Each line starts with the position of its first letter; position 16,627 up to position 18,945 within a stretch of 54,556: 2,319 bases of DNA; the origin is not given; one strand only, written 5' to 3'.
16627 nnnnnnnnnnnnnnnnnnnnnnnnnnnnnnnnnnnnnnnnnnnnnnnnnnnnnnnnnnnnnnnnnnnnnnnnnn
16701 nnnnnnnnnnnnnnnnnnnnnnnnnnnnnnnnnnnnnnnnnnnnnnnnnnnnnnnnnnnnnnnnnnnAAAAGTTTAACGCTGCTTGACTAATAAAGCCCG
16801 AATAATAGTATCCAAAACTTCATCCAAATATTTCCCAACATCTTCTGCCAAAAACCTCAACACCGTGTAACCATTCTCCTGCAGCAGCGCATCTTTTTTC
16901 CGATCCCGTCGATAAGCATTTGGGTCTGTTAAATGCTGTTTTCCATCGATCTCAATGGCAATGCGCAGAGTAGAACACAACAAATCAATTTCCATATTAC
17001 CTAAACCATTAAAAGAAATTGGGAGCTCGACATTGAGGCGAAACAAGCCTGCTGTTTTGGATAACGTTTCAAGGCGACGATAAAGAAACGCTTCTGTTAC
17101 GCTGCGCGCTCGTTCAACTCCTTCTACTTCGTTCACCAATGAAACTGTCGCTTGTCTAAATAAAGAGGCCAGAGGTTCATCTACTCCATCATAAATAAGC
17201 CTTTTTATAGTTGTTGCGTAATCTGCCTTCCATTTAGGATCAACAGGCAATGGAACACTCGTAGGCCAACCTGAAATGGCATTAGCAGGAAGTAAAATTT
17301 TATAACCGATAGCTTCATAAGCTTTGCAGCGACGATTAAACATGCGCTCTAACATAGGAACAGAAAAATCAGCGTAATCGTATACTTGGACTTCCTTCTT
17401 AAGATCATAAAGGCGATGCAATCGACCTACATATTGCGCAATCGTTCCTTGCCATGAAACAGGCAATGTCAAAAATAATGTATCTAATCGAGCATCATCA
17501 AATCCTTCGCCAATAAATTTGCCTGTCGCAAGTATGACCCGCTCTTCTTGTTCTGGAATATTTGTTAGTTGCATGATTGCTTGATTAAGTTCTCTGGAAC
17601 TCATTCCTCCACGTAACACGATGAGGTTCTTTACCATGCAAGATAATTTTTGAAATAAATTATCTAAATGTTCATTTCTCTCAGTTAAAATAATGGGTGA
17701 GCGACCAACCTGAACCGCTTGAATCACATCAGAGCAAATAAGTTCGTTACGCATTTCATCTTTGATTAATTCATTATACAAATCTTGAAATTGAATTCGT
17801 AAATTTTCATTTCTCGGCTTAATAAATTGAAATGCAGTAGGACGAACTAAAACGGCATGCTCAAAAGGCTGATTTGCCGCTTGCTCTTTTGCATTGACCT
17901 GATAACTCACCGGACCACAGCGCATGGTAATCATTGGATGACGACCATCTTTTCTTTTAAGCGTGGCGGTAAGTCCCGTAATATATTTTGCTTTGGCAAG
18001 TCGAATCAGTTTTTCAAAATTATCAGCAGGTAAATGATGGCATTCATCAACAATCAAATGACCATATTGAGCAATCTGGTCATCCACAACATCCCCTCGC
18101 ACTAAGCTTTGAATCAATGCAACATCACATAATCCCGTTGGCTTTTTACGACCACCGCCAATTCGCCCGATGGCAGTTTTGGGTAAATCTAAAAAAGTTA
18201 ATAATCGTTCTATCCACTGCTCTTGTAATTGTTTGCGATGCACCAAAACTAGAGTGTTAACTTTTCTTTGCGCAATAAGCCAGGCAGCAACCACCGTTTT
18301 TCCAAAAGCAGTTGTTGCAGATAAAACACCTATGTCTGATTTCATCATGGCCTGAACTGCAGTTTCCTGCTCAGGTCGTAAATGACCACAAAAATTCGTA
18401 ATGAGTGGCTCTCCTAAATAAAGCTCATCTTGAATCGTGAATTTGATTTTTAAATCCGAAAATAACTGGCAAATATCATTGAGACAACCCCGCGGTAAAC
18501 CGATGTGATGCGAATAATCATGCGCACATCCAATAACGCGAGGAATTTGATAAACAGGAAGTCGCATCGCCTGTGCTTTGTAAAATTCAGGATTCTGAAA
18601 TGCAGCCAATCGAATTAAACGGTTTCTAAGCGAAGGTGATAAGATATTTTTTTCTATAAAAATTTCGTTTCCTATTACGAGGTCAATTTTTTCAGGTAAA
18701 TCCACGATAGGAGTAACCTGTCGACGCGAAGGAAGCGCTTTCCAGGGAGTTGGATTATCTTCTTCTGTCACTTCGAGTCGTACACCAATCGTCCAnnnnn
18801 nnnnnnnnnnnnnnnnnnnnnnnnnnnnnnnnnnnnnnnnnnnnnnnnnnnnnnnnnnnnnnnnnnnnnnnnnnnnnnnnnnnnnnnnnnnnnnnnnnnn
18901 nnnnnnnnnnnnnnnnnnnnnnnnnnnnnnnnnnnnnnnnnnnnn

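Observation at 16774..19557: Single 927-aa PrimPol + DExH helicase + DUF559 nuclease fusion: candidate one-gene conflict system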

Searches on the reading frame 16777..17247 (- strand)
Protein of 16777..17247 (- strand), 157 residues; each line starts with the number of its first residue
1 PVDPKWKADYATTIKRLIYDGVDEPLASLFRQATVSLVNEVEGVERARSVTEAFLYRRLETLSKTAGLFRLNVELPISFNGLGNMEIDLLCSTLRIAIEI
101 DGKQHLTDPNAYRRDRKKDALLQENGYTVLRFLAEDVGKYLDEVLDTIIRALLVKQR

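Call 79: search_solved_structures(query=window:16777-17247:-, max_evalue=1, show_alignments=3)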
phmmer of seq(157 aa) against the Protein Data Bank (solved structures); distinct sequences matched with E-value up to 1: 1.
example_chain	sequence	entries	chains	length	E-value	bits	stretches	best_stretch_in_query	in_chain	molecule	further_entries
3hrl_A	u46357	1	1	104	3.3e-06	30.2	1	81-152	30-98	Endonuclease-Like Protein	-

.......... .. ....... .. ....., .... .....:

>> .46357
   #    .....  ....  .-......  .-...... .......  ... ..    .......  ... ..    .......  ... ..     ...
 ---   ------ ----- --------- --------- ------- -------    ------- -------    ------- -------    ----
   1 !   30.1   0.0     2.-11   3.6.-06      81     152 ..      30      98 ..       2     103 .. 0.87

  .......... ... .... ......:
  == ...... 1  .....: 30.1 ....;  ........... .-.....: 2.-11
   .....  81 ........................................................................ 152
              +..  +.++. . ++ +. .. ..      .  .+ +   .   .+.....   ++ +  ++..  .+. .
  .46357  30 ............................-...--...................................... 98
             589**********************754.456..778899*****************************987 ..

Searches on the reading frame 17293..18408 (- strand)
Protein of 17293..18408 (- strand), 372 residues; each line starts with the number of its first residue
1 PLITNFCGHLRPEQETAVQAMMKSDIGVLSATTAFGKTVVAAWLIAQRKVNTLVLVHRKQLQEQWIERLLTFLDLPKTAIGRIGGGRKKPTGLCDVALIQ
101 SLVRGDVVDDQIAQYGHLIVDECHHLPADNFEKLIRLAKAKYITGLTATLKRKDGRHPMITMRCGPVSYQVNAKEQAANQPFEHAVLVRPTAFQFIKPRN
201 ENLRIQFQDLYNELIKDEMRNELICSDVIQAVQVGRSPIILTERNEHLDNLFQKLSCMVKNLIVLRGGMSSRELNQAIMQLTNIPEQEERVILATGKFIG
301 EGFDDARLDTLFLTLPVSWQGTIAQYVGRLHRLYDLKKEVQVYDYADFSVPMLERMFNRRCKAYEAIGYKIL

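Call 78: search_solved_structures(query=window:17293-18408:-, max_evalue=1e-10, show_alignments=2)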
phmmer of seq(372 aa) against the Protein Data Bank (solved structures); distinct sequences matched with E-value up to 1e-10: 5.
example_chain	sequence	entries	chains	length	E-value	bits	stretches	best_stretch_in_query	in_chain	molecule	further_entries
6p4f_A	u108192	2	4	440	4.8e-22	81.5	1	9-185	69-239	DNA-dependent ATPase XPBII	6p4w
5tnu_A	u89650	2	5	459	5.5e-22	81.3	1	9-185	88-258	DNA-dependent ATPase XPBII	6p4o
6p66_A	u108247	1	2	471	3.2e-14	55.8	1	10-168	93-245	DNA repair protein RAD25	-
2fwr_A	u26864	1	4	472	3.3e-14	55.7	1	10-168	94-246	DNA repair protein RAD25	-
2fz4_A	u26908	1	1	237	1.1e-13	54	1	10-158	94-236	DNA repair protein RAD25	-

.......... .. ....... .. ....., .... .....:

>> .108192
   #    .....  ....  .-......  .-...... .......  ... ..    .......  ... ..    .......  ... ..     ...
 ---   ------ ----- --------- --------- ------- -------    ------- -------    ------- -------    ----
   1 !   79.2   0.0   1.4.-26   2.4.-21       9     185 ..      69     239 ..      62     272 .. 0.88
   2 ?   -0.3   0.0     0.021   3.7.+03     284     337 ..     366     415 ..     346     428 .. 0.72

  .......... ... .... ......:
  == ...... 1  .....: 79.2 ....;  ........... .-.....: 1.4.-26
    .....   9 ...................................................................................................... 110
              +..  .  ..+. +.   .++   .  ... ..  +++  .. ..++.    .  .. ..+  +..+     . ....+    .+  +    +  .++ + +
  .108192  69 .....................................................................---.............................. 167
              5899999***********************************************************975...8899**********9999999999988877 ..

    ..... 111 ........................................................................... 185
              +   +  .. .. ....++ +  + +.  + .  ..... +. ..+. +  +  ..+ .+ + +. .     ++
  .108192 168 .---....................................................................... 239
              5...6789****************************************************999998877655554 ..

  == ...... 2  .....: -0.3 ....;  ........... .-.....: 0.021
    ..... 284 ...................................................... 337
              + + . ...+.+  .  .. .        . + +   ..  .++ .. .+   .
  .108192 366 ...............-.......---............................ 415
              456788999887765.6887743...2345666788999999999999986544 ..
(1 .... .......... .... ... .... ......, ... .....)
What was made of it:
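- On XPB/Rad25 helicase family: The RED position reads R535-K536-D537 and aligns with R-D-D of XPBII (call 78).
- Closest known: Archaeal XPB-Bax1 helicase-nuclease machinery. Same: The XPB signature after motif III aligns: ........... against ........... (call 78).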

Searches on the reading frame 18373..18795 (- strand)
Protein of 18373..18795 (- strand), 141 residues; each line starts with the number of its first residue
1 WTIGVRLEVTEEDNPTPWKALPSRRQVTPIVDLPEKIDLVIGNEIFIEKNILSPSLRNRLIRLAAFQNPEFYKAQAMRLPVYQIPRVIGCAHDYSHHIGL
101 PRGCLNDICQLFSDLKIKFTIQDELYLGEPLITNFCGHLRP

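Call 91: predict_structure(alignment_id=A4)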
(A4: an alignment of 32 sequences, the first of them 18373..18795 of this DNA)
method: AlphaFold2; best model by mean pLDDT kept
length: 141 residues; sequences in the alignment: 32
mean_pLDDT: 72.8   pTM: 0.53
mean pLDDT of the five models: 72.8, 71.1, 70.3, 68.9, 65.9
residues with pLDDT >= 90: 3; 70-90: 95; 50-70: 21; < 50: 22
segments of 3 or more residues with pLDDT < 50: 1-16, 19-21
pLDDT, mean of each block of 10 residues (from residue 1): 32 45 52 80 87 86 76 81 71 87 86 88 74 75 66
secondary structure, 60 per line:
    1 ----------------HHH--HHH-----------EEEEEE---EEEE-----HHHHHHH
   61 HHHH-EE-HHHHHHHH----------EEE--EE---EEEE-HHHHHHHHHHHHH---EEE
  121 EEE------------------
elements in order: E36-41 E45-48 H54-64 H69-76 E87-89 E97-100 H102-114 E118-123
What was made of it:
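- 18418..18705 (-): Inter-domain module (residues ~285-380), a beta/alpha domain preceding the helicase. Segment model has pLDDT 72.8 (call 91).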

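Call 93: fold_search(model_id=the predicted structure, library=pdb)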
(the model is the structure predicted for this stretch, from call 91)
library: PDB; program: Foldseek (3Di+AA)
matches with E <= 10: 207; with E <= 0.001: 0
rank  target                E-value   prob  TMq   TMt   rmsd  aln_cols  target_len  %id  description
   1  8ebu_A                9.4e-02  0.72  0.30  0.08   7.0        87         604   11  XPC release from Core7-XPA-DNA (Cy5) (released 2023-04-19)
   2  9pd3_A                1.7e-01  0.72  0.32  0.09   4.7        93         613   12  NER dual incision complex - DuIS (released 2026-02-18)
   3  4ioy                  2.6e-01  0.63  0.28  0.17  11.6       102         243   15  Structure of the Spt16 Middle Domain Reveals Functional Features of the Histone Chaperone FACT (released 2013-02-20)
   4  1rif_A                3.0e-01  0.77  0.38  0.21   4.8        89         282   17  Crystal structure of the UvsW helicase from Bacteriophage T4 (released 2003-11-25)
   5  8yjf_A                4.7e-01  0.57  0.29  0.14   7.9       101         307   12  Structure of human SPT16 MD-CTD and MCM2 HBD chaperoning a histone H3-H4 tetramer and an H2A-H2B dimer (released 2024-03-20)
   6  2oca                  4.7e-01  0.51  0.36  0.13   5.0        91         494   16  The crystal structure of T4 UvsW (released 2007-10-16)
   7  4kho_B                5.0e-01  0.54  0.28  0.15  11.4       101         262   15  Structure of the FACT complex Subunit Spt16M (released 2013-05-29)
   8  8byq_0                5.0e-01  0.38  0.31  0.08  11.1       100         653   11  RNA polymerase II pre-initiation complex with the proximal +1 nucleosome (PIC-Nuc10W) (released 2023-05-03)
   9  1d1r_MODEL_1_A        5.0e-01  0.35  0.30  0.46   6.8        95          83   14  NMR SOLUTION STRUCTURE OF THE PRODUCT OF THE E. COLI YCIH GENE. (released 1999-10-06)
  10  6p4w_A                5.0e-01  0.33  0.24  0.09   8.5        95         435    8  XPB helicase in a complex with truncated Bax1 from Sulfurisphaera tokodaii at 2.96 Angstrom resolution (released 2020-06-03)
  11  2rc7_A                5.7e-01  0.10  0.19  0.10  13.0       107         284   12  Crystal structure of the NR3A ligand binding core complex with glycine at 1.58 Angstrom resolution (released 2008-08-05)
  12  2rc8_B                6.1e-01  0.11  0.19  0.10  12.4        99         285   12  Crystal structure of the NR3A ligand binding core complex with D-serine at 1.45 Angstrom resolution (released 2008-08-05)
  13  8yjm_A                6.5e-01  0.47  0.29  0.14  11.7       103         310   11  Structure of human SPT16 MD-CTD and MCM2 HBD chaperoning a histone H3-H4 tetramer and a single chain H2B-H2A chimera (released 2024-03-20)
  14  8ebv_A                6.5e-01  0.47  0.32  0.09   4.3        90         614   13  Initial DNA-lesion (AP) binding by XPC and TFIIH complex 1 (released 2023-04-19)
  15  6gcs_Y                6.9e-01  0.21  0.33  0.39  11.5       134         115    8  Cryo-EM structure of respiratory complex I from Yarrowia lipolytica (released 2018-10-10)
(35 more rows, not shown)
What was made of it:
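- Closest known: Archaeal XPB-Bax1 helicase-nuclease machinery. Same: A weakly XPB-like N-terminal domain precedes the motor (call 93).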
